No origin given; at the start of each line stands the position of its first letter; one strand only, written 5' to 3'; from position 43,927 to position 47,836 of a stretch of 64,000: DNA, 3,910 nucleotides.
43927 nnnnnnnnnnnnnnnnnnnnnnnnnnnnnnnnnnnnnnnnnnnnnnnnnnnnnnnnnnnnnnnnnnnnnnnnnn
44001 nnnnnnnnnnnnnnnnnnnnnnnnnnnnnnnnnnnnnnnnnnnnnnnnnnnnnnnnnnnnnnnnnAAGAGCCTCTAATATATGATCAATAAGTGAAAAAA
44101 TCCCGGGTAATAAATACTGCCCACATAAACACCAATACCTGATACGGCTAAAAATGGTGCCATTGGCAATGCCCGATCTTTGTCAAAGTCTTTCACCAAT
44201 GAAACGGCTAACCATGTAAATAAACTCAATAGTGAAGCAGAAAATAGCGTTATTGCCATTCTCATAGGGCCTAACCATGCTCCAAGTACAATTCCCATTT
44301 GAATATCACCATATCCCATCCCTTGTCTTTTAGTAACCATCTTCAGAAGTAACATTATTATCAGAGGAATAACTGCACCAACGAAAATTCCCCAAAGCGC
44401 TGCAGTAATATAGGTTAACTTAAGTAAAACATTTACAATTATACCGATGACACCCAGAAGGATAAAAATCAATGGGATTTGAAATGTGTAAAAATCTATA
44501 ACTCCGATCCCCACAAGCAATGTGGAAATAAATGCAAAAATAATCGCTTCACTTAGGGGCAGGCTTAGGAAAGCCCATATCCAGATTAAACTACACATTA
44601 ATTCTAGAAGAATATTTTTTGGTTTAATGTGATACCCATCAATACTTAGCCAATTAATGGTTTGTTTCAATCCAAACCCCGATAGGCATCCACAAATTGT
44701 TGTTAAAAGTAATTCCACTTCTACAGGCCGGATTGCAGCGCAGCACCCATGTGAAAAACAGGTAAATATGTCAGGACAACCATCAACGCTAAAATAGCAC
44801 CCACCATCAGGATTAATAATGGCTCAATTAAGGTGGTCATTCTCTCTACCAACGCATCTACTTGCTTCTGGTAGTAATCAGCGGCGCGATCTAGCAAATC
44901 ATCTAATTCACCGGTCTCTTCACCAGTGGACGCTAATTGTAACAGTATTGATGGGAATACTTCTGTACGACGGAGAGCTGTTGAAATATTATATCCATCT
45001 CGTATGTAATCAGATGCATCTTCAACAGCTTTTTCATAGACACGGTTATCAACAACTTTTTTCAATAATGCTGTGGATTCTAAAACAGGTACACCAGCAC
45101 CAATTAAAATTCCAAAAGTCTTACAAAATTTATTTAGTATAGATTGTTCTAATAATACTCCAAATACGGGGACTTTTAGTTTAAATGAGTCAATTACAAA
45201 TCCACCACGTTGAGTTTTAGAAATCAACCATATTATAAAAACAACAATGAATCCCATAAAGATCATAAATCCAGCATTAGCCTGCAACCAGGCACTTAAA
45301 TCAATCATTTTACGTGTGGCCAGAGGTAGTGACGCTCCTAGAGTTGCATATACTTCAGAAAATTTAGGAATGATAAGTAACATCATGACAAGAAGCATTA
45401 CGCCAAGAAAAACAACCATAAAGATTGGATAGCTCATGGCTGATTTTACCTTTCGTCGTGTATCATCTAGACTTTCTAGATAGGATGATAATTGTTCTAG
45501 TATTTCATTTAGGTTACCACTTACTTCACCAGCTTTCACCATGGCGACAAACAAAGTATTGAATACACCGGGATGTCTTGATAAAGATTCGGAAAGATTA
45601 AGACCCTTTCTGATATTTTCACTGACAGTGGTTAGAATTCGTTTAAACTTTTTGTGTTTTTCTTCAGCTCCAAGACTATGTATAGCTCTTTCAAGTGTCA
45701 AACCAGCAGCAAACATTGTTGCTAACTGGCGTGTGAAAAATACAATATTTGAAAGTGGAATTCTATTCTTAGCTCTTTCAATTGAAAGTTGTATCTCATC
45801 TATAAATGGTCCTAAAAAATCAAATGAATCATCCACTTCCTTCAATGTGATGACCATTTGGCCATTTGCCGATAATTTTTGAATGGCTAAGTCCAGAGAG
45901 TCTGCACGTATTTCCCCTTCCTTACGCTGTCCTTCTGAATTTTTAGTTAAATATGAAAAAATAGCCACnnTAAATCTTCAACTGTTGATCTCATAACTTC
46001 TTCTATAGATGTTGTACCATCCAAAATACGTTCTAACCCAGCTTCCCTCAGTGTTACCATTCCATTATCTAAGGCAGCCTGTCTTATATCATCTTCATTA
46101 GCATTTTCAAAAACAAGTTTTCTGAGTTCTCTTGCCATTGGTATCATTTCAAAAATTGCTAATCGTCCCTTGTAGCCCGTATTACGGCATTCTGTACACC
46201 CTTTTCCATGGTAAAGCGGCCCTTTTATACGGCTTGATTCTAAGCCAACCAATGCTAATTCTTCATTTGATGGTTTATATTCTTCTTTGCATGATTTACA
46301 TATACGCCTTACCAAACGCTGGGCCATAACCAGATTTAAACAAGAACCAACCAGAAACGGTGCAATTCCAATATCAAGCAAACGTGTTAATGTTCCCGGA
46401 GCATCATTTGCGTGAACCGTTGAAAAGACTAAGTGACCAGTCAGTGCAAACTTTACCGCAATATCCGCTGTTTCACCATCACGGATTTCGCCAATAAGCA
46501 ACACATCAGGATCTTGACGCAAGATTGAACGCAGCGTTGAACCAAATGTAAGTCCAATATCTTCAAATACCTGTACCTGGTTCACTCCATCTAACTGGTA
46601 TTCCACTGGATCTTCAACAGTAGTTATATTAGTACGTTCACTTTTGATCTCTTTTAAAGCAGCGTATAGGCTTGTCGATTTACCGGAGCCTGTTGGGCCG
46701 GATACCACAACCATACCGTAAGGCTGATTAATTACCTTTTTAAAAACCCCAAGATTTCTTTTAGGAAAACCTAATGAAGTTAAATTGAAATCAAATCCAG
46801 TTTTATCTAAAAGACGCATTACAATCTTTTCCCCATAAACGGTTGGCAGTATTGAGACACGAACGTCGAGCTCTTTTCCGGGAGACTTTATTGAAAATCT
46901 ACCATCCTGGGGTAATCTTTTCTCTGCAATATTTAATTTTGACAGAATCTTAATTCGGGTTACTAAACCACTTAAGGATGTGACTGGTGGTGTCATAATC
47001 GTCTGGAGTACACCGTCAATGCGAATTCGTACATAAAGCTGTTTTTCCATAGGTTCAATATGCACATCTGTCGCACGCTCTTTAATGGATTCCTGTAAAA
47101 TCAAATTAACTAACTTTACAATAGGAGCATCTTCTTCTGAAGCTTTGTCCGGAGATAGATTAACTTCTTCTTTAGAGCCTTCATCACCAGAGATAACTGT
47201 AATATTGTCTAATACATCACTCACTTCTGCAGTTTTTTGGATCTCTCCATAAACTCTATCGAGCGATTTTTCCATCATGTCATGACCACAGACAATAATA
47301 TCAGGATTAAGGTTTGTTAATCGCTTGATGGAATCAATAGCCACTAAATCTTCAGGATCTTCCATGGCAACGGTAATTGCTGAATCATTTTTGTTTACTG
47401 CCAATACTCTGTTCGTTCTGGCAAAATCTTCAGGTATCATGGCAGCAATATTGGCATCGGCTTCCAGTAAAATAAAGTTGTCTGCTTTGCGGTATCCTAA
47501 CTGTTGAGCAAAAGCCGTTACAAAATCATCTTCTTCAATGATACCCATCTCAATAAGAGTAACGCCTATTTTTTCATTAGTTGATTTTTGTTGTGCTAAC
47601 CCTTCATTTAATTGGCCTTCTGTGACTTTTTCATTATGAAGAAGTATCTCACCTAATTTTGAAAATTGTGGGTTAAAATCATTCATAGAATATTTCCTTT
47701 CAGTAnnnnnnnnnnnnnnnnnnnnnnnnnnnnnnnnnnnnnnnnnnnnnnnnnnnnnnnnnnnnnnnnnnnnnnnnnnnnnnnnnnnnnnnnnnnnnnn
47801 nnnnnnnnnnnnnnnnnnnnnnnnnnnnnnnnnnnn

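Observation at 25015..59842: About 35 kb of uninterrupted same-strand genes joins a type IV pilus operon, a dockerin-C25 protein, the PGA operon and a set of secreted proteases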

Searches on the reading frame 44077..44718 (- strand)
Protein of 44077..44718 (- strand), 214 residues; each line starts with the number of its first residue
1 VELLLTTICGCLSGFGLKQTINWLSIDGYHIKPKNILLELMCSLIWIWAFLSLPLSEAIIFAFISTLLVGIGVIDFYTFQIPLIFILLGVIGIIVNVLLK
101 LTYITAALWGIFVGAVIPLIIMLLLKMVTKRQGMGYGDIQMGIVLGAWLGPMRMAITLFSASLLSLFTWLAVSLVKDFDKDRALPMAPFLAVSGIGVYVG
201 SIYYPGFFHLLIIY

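Call 10: search_protein_families(library=pfam, proteins=[window:44077-44718:-], max_evalue=0.01)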
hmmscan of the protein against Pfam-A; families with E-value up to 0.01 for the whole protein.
window:44077-44718:- (214 aa): 2 families
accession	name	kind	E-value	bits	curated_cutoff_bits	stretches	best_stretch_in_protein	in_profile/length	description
PF01478.23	Peptidase_A24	-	2e-09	38.3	26.5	1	63-169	2-103/104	Type IV leader peptidase family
PF13520.12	AA_permease_2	-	0.00064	19.2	27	1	44-198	83-233/427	Amino acid permease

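Call 106: search_protein_families(library=ncbifam, proteins=[window:44077-44718:-], max_evalue=0.00001)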
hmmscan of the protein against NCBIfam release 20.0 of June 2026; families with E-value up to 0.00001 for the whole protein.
window:44077-44718:- (214 aa): 0 families

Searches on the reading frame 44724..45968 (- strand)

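Call 10: search_protein_families(library=pfam, proteins=[window:44724-45968:-], max_evalue=0.01)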
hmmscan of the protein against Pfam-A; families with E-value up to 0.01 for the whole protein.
window:44724-45968:- (415 aa): 1 family
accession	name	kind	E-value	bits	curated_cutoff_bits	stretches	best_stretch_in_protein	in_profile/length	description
PF00482.28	T2SSF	-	5.1e-59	198.1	25.2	2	78-201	1-125/125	Type II secretion system (T2SS), protein F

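Call 106: search_protein_families(library=ncbifam, proteins=[window:44724-45968:-], max_evalue=0.00001)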
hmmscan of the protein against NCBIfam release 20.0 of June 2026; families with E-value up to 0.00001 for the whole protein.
window:44724-45968:- (415 aa): 6 families
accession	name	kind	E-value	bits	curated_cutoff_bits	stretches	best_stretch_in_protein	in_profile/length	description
TIGR02120.1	GspF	equivalog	5.8e-100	335.3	424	1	4-408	1-398/401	type II secretion system inner membrane protein GspF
NF052607.1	T4PiliAsmPilCThrm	equivalog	2.9e-93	313.1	700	1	1-409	1-402/406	type IV pilus assembly protein PilC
NF052606.1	T4PiliAsmPilCMyx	equivalog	1.1e-81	274.8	700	1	2-411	20-418/419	type IV pilus assembly protein PilC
NF007861.0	PRK10573.1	equivalog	5.7e-79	266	401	1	72-412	58-399/401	protein transport protein HofC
NF047826.1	T3SSXpsF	equivalog_domain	3.8e-70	236.7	650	1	1-410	1-403/405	type II secretion system protein XpsF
NF041012.2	T4P_ComGB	equivalog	2e-43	149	240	1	77-407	5-330/332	competence type IV pilus assembly protein ComGB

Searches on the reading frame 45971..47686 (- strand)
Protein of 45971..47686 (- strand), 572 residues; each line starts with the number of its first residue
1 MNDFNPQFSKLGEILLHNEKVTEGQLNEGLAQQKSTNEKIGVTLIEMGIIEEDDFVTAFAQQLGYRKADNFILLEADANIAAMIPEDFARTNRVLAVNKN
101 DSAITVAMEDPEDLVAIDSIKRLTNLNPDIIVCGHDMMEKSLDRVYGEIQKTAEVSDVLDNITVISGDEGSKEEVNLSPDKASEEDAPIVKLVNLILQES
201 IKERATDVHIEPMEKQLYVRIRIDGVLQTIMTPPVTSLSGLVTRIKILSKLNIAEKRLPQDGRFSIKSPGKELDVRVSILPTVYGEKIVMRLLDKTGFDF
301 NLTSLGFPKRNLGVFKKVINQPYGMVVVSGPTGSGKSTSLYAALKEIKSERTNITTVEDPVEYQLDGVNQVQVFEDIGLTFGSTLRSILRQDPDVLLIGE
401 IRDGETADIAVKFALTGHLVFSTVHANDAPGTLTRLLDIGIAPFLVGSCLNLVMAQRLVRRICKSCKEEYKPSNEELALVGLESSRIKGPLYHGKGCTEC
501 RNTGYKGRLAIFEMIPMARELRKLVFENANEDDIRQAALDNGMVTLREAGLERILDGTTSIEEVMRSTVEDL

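Call 10: search_protein_families(library=pfam, proteins=[window:45971-47686:-], max_evalue=0.01)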
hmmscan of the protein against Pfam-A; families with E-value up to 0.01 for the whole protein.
window:45971-47686:- (572 aa): 9 families
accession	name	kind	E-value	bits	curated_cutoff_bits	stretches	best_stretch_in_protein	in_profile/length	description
PF00437.27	T2SSE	-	6.9e-135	449.9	24.9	1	184-566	3-370/370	Type II/IV secretion system protein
PF05157.20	MshEN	-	4.4e-12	46.3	23.1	1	75-148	12-86/90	MshEN domain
PF13191.12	AAA_16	-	0.0017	19.3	32.6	1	321-377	23-82/167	AAA ATPase domain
PF13401.12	AAA_22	-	0.0021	18.8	27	1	323-390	5-65/130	AAA domain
PF25199.1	nSTAND_NTPase5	-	0.0022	18.3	34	1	322-362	40-81/145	Novel STAND NTPase 5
PF13604.12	AAA_30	-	0.0027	17.9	27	0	315-350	10-45/191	AAA domain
PF20720.3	nSTAND3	-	0.0061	16.7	27.2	0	323-377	17-74/155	Novel STAND NTPase 3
PF13555.12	AAA_29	-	0.0074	16.5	27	0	321-340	20-39/61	P-loop containing region of AAA domain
PF13173.12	AAA_14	-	0.0093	16.4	27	0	325-368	4-48/129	AAA domain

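Call 106: search_protein_families(library=ncbifam, proteins=[window:45971-47686:-], max_evalue=0.00001)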
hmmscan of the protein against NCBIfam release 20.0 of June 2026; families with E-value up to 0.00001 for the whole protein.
window:45971-47686:- (572 aa): 19 families
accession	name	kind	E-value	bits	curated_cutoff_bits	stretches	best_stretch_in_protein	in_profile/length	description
TIGR02538.1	type_IV_pilB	equivalog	1.6e-186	621.3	675.65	1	10-569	1-563/564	type IV-A pilus assembly ATPase PilB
TIGR02533.1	type_II_gspE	equivalog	2.9e-179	596.8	630.25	1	83-568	3-486/486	type II secretion system ATPase GspE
NF053534.1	T4PilAsmATPsTfpB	equivalog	6.9e-140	467.2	850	1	78-567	91-581/584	type IV pilus assembly ATPase TfpB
NF007755.0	PRK10436.1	equivalog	2.1e-134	448.7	617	1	90-567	15-458/465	type II secretion system protein GspE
NF041000.1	ATPase_ComGA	equivalog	1.1e-73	247.6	300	1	196-460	3-266/267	competence type IV pilus ATPase ComGA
TIGR01420.1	pilT_fam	subfamily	2.2e-49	168.5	319.1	1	195-439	4-242/343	PilT/PilU family type 4a pilus ATPase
TIGR02525.1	plasmid_TraJ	equivalog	2.8e-22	79.2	368.3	1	323-438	149-271/372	plasmid transfer ATPase TraJ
TIGR02524.1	dot_icm_DotB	equivalog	3.4e-17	62.7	463.3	1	319-459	130-279/358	Dot/Icm type IV secretion system ATPase DotB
TIGR02788.1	VirB11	equivalog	1.6e-15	57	249.95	1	316-438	138-264/308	P-type DNA transfer ATPase VirB11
TIGR02782.1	TrbB_P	equivalog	1.7e-15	57.1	304.55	1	326-436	139-252/303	P-type conjugative transfer ATPase TrbB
NF053729.1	c-di-GMP_motif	domain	7.3e-15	54.5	38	1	10-62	1-53/53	cyclic di-GMP-binding domain-containing protein, MshE-related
NF010469.0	PRK13894.1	subfamily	2.3e-13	50.2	508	1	316-436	143-264/320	conjugal transfer ATPase TrbB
NF008411.1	PRK11234.1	equivalog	3.3e-13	48.9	1170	1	7-157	480-628/723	cyclic di-3',5'-guanylate-activated glycosyltransferase NfrB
NF058587.1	archaellum_moto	equivalog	6.7e-13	48.2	550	1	326-459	278-417/527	archaellum flagellar ATPase motor FlaI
NF010407.0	PRK13833.1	subfamily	3.4e-12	46.4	499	1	315-437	137-260/323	conjugal transfer protein TrbB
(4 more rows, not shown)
